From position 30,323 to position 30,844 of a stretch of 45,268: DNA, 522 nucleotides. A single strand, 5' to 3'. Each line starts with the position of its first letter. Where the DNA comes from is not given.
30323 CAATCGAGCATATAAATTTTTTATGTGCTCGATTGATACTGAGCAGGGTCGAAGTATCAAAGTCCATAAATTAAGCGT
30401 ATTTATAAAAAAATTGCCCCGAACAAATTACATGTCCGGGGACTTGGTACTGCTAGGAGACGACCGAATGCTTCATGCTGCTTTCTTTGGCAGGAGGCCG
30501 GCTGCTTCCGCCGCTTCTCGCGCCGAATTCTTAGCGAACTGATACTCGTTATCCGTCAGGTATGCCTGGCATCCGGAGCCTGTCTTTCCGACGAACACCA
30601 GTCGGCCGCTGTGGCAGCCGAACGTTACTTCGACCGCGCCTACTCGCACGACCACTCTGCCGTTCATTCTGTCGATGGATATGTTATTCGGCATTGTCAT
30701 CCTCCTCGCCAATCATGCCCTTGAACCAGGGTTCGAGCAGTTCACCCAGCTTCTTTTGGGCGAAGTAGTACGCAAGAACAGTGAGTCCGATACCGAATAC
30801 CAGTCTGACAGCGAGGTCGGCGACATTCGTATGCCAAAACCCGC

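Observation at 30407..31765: Tandem pair of paralogous two-gene modules: a small 2-TM protein translationally coupled to a small soluble protein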

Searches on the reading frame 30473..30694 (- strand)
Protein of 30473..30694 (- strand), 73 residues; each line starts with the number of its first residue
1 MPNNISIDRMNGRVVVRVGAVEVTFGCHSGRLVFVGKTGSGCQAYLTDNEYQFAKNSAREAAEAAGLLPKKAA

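Call 5: search_protein_families(library=pfam, proteins=[window:30473-30694:-], max_evalue=10)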
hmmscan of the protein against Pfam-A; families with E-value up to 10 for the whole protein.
window:30473-30694:- (73 aa): 3 families
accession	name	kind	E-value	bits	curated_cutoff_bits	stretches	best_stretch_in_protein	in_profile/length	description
PF07045.17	DUF1330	-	0.04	14.7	23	1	7-65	27-87/94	Domain of unknown function (DUF1330)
PF18987.5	DUF5720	-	0.16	12.3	27.8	1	34-59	49-74/100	Family of unknown function (DUF5720)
PF23439.1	DUF7124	-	0.18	12.5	27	1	23-66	68-108/111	Domain of unknown function (DUF7124)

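Call 11: search_protein_families(library=phrogs, proteins=[window:30473-30694:-], max_evalue=1)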
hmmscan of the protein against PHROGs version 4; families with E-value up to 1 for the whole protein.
window:30473-30694:- (73 aa): 1 family
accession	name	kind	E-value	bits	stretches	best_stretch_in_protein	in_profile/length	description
phrog_35601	-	unknown function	0.1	13.3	1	8-26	5-23/49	-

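Call 12: search_protein_families(library=padloc, proteins=[window:30473-30694:-], max_evalue=1)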
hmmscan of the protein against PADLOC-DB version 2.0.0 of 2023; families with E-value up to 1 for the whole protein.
window:30473-30694:- (73 aa): 0 families

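Call 18: find_homologous_proteins(query=window:30473-30694:-, max_evalue=0.1)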
Query window:30473-30694:- (73 aa): 1 proteins with E <= 0.1 among 1 candidates.
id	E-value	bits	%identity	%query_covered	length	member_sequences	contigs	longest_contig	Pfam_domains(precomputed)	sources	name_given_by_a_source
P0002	8.3e-41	154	100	100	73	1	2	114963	-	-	-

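Call 36: find_homologous_proteins(query=A2, max_evalue=1)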
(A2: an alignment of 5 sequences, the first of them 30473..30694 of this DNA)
Query A2 (5 sequences) (73 aa, profile of the alignment): 12 proteins with E <= 1 among 891 candidates.
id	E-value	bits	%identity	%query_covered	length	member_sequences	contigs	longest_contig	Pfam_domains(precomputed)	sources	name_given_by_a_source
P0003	4.1e-29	119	37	49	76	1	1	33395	-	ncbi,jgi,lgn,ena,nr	ncbi:MAG TPA: hypothetical protein VMV71_01970 [Candidatus Paceibacterota bacterium]|nr:hypothetical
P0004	1.5e-24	104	39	42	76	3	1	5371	-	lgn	-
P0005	1.6e-24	104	38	51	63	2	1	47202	-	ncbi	ncbi:MAG: hypothetical protein AAB536_02340 [Patescibacteria group bacterium]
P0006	2.0e-24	103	39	51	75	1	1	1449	-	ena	-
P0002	1.3e-23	101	100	100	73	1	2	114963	-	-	-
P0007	6.4e-22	95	27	45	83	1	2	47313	-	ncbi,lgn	-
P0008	1.5e-21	94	35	95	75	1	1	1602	-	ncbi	-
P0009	3.9e-20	90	40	77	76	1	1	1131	-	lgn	-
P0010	1.3e-19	88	38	77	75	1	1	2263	-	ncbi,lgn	-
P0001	1.1e-18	85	-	-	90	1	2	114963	-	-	-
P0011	1.3e-18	85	35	63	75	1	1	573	-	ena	-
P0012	1.9e-17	81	31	92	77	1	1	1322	-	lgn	-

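Call 38: find_encoding_contigs(protein=P0004, flank=5000, max_places=3)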
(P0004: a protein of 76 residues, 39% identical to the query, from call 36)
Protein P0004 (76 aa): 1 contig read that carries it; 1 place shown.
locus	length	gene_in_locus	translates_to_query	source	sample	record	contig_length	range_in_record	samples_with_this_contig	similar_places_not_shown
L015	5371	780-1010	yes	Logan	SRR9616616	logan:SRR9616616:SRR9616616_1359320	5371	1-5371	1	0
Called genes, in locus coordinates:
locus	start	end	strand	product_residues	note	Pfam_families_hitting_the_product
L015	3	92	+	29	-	?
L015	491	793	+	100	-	-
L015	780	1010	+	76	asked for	-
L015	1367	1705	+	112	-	PF00707:IF3_C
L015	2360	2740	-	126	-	-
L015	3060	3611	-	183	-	PF00293:NUDIX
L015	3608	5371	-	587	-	?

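Call 39: find_encoding_contigs(protein=P0008, flank=5000, max_places=3)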
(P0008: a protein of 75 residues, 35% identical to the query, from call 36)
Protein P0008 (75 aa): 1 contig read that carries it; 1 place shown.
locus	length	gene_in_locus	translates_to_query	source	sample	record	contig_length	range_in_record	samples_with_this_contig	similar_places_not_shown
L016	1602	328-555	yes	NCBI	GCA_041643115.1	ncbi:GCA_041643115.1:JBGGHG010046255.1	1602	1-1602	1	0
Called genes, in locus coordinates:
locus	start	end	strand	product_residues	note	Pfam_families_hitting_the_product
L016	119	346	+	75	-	-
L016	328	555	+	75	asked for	-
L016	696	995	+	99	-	PF22495:HTH_92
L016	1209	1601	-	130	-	?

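Call 40: find_encoding_contigs(protein=P0010, flank=5000, max_places=3)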
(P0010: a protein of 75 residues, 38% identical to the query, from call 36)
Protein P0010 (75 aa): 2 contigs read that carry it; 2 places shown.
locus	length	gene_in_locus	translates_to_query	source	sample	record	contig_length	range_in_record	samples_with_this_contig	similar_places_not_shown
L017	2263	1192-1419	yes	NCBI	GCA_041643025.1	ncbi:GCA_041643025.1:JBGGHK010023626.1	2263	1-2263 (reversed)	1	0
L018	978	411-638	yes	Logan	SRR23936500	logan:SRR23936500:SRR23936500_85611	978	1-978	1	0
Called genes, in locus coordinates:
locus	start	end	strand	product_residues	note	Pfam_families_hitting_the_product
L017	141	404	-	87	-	PF02195:ParB_N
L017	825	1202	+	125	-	-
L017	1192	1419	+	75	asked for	-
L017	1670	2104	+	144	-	PF05198:IF3_N, PF00707:IF3_C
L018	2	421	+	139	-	?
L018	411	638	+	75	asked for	-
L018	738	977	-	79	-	?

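Call 41: find_encoding_contigs(protein=P0012, flank=5000, max_places=3)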
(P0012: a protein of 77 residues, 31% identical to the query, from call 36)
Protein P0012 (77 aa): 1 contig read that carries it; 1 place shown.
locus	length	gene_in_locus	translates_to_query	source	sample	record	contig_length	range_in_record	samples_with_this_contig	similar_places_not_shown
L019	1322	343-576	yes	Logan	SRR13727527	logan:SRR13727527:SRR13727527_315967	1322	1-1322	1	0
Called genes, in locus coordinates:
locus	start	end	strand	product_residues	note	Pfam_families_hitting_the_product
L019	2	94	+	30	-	?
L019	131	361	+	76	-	-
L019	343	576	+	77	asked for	-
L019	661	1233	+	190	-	PF05198:IF3_N, PF00707:IF3_C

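Call 43: find_encoding_contigs(protein=P0006, flank=5000, max_places=3)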
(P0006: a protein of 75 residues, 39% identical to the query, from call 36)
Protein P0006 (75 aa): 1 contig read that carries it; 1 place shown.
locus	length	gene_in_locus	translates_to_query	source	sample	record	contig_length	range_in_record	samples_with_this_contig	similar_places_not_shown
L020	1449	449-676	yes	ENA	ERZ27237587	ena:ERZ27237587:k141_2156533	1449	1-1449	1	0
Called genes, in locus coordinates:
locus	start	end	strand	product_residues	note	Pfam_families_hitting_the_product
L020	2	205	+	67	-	?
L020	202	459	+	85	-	-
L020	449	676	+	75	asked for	-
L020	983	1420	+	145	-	PF05198:IF3_N, PF00707:IF3_C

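Call 44: find_encoding_contigs(protein=P0009, flank=5000, max_places=3)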
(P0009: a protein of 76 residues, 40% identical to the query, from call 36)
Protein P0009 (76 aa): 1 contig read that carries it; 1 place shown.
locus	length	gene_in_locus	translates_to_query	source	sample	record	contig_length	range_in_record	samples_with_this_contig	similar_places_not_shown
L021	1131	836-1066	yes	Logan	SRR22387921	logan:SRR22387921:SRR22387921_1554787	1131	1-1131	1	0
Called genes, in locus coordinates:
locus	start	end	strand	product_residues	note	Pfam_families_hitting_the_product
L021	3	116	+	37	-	?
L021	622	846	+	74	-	-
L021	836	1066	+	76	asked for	-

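Call 53: predict_structure(alignment_id=A4)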
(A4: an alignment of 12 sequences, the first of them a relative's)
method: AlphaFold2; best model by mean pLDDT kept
length: 73 residues; sequences in the alignment: 12
mean_pLDDT: 84.3   pTM: 0.70
mean pLDDT of the five models: 84.3, 81.1, 80.2, 80.0, 79.0
residues with pLDDT >= 90: 28; 70-90: 36; 50-70: 6; < 50: 3
segments of 3 or more residues with pLDDT < 50: none
pLDDT, mean of each block of 10 residues (from residue 1): 78 90 89 87 79 90 86 55
secondary structure, 60 per line:
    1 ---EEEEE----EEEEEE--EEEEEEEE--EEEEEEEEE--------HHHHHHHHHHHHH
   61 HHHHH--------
elements in order: E4-8 E13-18 E21-28 E31-39 H48-65
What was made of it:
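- On Type V toxin-antitoxin (GhoST): The fold is not ferredoxin-like (call 53).
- On bPH_2 (PF03703): The model has four strands (call 53).
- Closest known: bPH_2. Different: The fold here has four strands and is not a full PH sandwich (call 53).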

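Call 55: search_protein_representatives(alignment_id=A4)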
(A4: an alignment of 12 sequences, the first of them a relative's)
Query: 12 sequences, 75 profile positions. Proteins with E-value up to 0.001 (for the whole library): 11; up to 1e-10: 5; up to 1e-30: 1. The best 11 are listed.
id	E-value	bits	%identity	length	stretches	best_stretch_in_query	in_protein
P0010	1.4e-31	124.5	-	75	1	1-75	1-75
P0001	1.3e-21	92.7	-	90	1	1-75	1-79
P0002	4.9e-18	81.2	-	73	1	1-74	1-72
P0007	1.0e-16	76.9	-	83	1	1-68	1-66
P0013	7.1e-15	71.1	-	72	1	9-70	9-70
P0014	1.4e-08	50.9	-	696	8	32-66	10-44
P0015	4.9e-07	46.0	-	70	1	13-75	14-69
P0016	2.3e-06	43.8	-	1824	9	32-66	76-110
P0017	3.5e-05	40.0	-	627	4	14-39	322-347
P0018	5.2e-05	39.5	-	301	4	43-73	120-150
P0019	5.1e-04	36.3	-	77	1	11-66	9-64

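Call 57: fold_search(model_id=the predicted structure, library=pdb)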
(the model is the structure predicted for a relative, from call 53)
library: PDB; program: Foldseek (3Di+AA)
matches with E <= 10: 808; with E <= 0.001: 0
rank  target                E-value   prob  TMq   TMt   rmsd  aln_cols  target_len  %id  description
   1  2vdu_B                1.3e-01  0.96  0.48  0.10   9.8        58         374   22  Structure of trm8-trm82, THE YEAST TRNA m7G methylation complex (released 2007-12-18)
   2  2vdu_D                1.6e-01  0.96  0.48  0.10   9.8        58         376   22  Structure of trm8-trm82, THE YEAST TRNA m7G methylation complex (released 2007-12-18)
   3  3u4y_A                2.1e-01  0.97  0.47  0.12   2.4        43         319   30  The crystal structure of a functionally unknown protein (Dtox_1751) from Desulfotomaculum acetoxidans DSM 771. (released 2011-10-26)
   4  3kvp_A                2.7e-01  0.96  0.47  0.74   2.0        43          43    5  Crystal Structure of Uncharacterized protein ymzC Precursor from Bacillus subtilis, Northeast Structural Genomics Cons (released 2010-02-02)
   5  6af4_C                2.9e-01  0.66  0.40  0.26   8.6        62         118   16  Toxin-Antitoxin module from Streptococcus pneumoniae (released 2019-08-14)
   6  5ja8_G                3.1e-01  0.57  0.39  0.29   9.5        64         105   14  Crystal structure of the HigB2 toxin in complex with Nb2 (released 2017-04-05)
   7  8a0x_D                3.1e-01  0.54  0.39  0.28   9.8        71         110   11  Crystal structure of the HigB2-HigA2 tetramer in complex with operator DNA (released 2023-05-03)
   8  3u4y_B                3.3e-01  0.85  0.44  0.11   4.5        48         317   29  The crystal structure of a functionally unknown protein (Dtox_1751) from Desulfotomaculum acetoxidans DSM 771. (released 2011-10-26)
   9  6af4_A                3.3e-01  0.57  0.39  0.25   8.7        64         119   17  Toxin-Antitoxin module from Streptococcus pneumoniae (released 2019-08-14)
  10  7aed_B                3.3e-01  0.33  0.36  0.22  12.3        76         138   16  VirB8 domain of PrgL from Enterococcus faecalis pCF10 (released 2020-11-18)
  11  3kvp_F                3.7e-01  0.94  0.48  0.77   2.0        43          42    2  Crystal Structure of Uncharacterized protein ymzC Precursor from Bacillus subtilis, Northeast Structural Genomics Cons (released 2010-02-02)
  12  4mfz                  3.7e-01  0.44  0.35  0.12   4.3        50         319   22  The crystal structure of acyltransferase in complex with decanoyl-CoA (released 2014-09-03)
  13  4r4k_D                4.2e-01  0.44  0.43  0.23   9.4        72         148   15  Crystal structure of a cystatin-like protein (BACCAC_01506) from Bacteroides caccae ATCC 43185 at 1.69 A resolution (released 2014-10-01)
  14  4fnq                  4.7e-01  0.85  0.45  0.05   6.6        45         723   11  Crystal structure of GH36 alpha-galactosidase AgaB from Geobacillus stearothermophilus (released 2012-10-03)
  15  6iqk_I                4.7e-01  0.51  0.39  0.23   8.3        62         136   19  crystal structure of Arabidopsis thaliana Profilin 3 (released 2019-11-06)
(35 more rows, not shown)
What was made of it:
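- On Type II toxin-antitoxin: Foldseek matches to RelE/HigB have TM 0.37-0.44 and E>0.3 (call 57).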

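Call 58: find_encoding_contigs(protein=P0013, flank=6000, max_places=3)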
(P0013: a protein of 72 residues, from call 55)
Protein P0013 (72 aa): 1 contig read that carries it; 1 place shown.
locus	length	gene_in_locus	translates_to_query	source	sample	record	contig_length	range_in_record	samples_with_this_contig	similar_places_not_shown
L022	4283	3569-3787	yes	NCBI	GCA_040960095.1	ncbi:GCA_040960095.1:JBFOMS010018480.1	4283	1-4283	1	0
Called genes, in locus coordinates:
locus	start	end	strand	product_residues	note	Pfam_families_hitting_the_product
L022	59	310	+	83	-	-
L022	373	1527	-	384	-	PF13365:Trypsin_2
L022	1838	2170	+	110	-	-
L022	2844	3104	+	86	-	-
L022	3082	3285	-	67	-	-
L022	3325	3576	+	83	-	-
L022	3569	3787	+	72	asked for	-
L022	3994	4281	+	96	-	?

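Call 59: find_encoding_contigs(protein=P0015, flank=6000, max_places=3)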
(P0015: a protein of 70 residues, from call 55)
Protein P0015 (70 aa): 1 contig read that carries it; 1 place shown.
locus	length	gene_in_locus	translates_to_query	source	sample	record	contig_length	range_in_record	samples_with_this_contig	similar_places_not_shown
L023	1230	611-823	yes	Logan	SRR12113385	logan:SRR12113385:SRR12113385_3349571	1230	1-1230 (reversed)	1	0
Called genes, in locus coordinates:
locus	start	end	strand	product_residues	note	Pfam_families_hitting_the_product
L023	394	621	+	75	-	-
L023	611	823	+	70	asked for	-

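Call 60: find_encoding_contigs(protein=P0019, flank=6000, max_places=3)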
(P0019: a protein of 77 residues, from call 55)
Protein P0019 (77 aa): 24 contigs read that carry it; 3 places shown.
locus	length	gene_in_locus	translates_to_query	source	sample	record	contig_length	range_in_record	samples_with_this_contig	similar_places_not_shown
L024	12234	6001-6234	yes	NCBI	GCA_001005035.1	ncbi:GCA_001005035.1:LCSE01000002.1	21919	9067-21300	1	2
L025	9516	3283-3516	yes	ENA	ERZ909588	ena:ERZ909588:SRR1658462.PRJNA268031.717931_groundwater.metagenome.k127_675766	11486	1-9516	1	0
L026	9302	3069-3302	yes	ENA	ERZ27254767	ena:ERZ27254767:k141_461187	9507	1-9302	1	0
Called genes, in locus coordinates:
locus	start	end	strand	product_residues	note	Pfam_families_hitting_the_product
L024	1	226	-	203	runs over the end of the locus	PF03167:UDG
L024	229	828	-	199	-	-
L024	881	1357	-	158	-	-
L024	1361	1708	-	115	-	-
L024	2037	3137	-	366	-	PF01490:Aa_trans (faint)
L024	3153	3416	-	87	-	PF03144:GTP_EFTU_D2 (faint)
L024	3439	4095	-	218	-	PF18306:LDcluster4, PF03641:Lysine_decarbox (weak)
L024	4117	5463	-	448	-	PF00753:Lactamase_B, PF23023:Anti-Pycsar_Apyc1, PF12706:Lactamase_B_2, PF16661:Lactamase_B_6, PF10996:Beta-Casp, PF07521:RMMBL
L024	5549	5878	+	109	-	-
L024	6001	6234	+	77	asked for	-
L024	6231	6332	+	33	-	-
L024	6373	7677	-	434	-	PF08245:Mur_ligase_M, PF02875:Mur_ligase_C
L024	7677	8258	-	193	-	PF01330:RuvA_N, PF00633:HHH (faint), PF14520:HHH_5, PF07499:RuvA_C (weak)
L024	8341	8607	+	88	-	PF01649:Ribosomal_S20p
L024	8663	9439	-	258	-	-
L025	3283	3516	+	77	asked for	-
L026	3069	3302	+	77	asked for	-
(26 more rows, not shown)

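Call 70: find_related_loci(query=A7, collection=metagenome_contigs, flank=3000)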
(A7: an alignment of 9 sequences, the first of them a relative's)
Query A7 (75 aa) in metagenome_contigs; peptide patterns used: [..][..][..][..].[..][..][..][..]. (x = any residue, [..] = any of these).
44 stretches matched a pattern; 3 encode a relative of the query (tblastn E <= 1e-3); 3 distinct loci.
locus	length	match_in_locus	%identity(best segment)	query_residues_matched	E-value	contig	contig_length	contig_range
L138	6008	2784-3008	64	1-75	1e-29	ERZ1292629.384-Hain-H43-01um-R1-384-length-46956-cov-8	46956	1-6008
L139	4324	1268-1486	58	3-75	1e-24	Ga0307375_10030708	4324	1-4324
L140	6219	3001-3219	53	3-75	2e-21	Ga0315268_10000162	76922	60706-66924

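Call 78: search_solved_structures(query=A4, max_evalue=10)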
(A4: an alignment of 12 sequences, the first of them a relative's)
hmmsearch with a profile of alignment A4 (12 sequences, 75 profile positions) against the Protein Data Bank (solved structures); distinct sequences matched with E-value up to 10: 3.
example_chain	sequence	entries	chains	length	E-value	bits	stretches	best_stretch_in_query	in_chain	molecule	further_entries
6fxc_Ar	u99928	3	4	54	1.1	12.8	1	35-64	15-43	30S ribosomal protein S18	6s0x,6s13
5tcu_S9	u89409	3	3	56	1.1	12.7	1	35-64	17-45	30S ribosomal protein S18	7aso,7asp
5t7v_S9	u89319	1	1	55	1.1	12.7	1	35-64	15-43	30S ribosomal protein S18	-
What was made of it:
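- Tried and rejected: A profile search of PDB sequences gave only S18 at E=1.1 (call 78).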

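Call 79: search_protein_families(library=pfam, alignment_id=A6, max_evalue=1)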
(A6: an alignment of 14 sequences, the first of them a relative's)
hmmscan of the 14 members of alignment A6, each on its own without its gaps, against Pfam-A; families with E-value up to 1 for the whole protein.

A. member 1, P0010 (75 aa): 0 families

B. families by the number of members that match (of 14 scanned): 6 families
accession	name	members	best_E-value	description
PF07045.17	DUF1330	1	0.04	Domain of unknown function (DUF1330)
PF03042.19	Birna_VP5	1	0.064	Birnavirus VP5 protein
PF18987.5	DUF5720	1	0.16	Family of unknown function (DUF5720)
PF23439.1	DUF7124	1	0.18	Domain of unknown function (DUF7124)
PF08074.17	CHDCT2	1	0.19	CHDCT2 (NUC038) domain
PF09198.16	T4-Gluco-transf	1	0.2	Bacteriophage T4 beta-glucosyltransferase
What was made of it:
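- Against toxicity: a near-consensus promoter with no recognisable repressor domain in the partner (calls 5, 79).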

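Call 90: fold_search(model_id=the predicted structure, library=viral)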
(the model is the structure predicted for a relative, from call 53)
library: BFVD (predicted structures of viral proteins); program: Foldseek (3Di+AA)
matches with E <= 10: 1233; with E <= 0.001: 0
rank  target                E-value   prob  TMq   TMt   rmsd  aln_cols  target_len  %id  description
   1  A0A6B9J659            2.8e-02  1.00  0.49  0.37   3.4        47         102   17  Uncharacterized protein [Rhizobium phage RL2RES]
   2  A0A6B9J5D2            3.5e-02  0.77  0.32  0.35   9.7        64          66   14  Coil containing protein [Vibrio phage vB_VchM_Kuja]
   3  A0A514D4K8            4.5e-02  0.98  0.52  0.45  10.4        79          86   13  (no name in the UniProt tables at hand)
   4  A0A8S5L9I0            7.9e-02  0.93  0.47  0.26   6.4        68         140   10  Uncharacterized protein [Myoviridae sp. ctPuP5]
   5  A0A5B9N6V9            8.4e-02  0.60  0.40  0.14  14.3        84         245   14  Uncharacterized protein [Aeromonas phage 4L372D]
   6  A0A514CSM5            1.1e-01  0.63  0.41  0.15  11.8        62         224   10  Uncharacterized protein [Achromobacter phage Motura]
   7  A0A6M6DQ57            1.1e-01  0.51  0.33  0.15   9.6        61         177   18  (no name in the UniProt tables at hand)
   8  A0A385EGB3            1.1e-01  0.41  0.32  0.28   9.2        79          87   20  Uncharacterized protein [Caulobacter phage CcrSC]
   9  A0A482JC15            1.1e-01  0.99  0.46  0.52   1.9        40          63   22  Uncharacterized protein [Mycobacterium phage Typha]
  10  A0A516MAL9            1.2e-01  0.99  0.62  0.07   2.9        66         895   15  (no name in the UniProt tables at hand)
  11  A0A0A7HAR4            1.2e-01  0.60  0.41  0.16  13.0        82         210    8  Uncharacterized protein [Arthrobacter phage vB_ArtM-ArV1]
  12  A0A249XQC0            1.5e-01  0.93  0.47  0.43   9.5        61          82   13  Uncharacterized protein [Brevibacterium phage LuckyBarnes]
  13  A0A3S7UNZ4            1.5e-01  0.90  0.54  0.55   6.0        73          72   12  Uncharacterized protein [Lactobacillus phage Iacchus]
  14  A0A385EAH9            1.5e-01  0.69  0.45  0.24   5.9        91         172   15  Uncharacterized protein [Caulobacter phage CcrPW]
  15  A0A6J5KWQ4            1.5e-01  0.51  0.36  0.26   8.2        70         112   13  Uncharacterized protein [uncultured Caudovirales phage]
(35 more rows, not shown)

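Call 92: search_protein_families(library=pfam, proteins=[L015:491-793:+, L016:119-346:+, L017:825-1202:+, L020:202-459:+, L021:622-846:+, L022:3325-3576:+, L022:2844-3104:+], max_evalue=0.01)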
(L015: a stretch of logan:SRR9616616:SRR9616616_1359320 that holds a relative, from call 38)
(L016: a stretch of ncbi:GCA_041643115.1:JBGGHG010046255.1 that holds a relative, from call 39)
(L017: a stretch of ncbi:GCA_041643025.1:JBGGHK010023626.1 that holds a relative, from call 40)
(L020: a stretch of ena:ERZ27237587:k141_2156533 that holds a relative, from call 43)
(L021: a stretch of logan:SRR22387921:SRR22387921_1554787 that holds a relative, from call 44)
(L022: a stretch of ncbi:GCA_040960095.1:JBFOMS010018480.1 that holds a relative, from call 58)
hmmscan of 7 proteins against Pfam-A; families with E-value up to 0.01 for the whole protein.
L015:491-793:+ (100 aa): 0 families

L016:119-346:+ (75 aa): 0 families

L017:825-1202:+ (125 aa): 0 families

L020:202-459:+ (85 aa): 1 family
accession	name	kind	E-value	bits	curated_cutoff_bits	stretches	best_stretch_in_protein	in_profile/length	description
PF19948.4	DUF6410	-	0.0034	17.7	25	1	30-67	143-180/189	Family of unknown function (DUF6410)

L021:622-846:+ (74 aa): 0 families

L022:3325-3576:+ (83 aa): 0 families

L022:2844-3104:+ (86 aa): 0 families
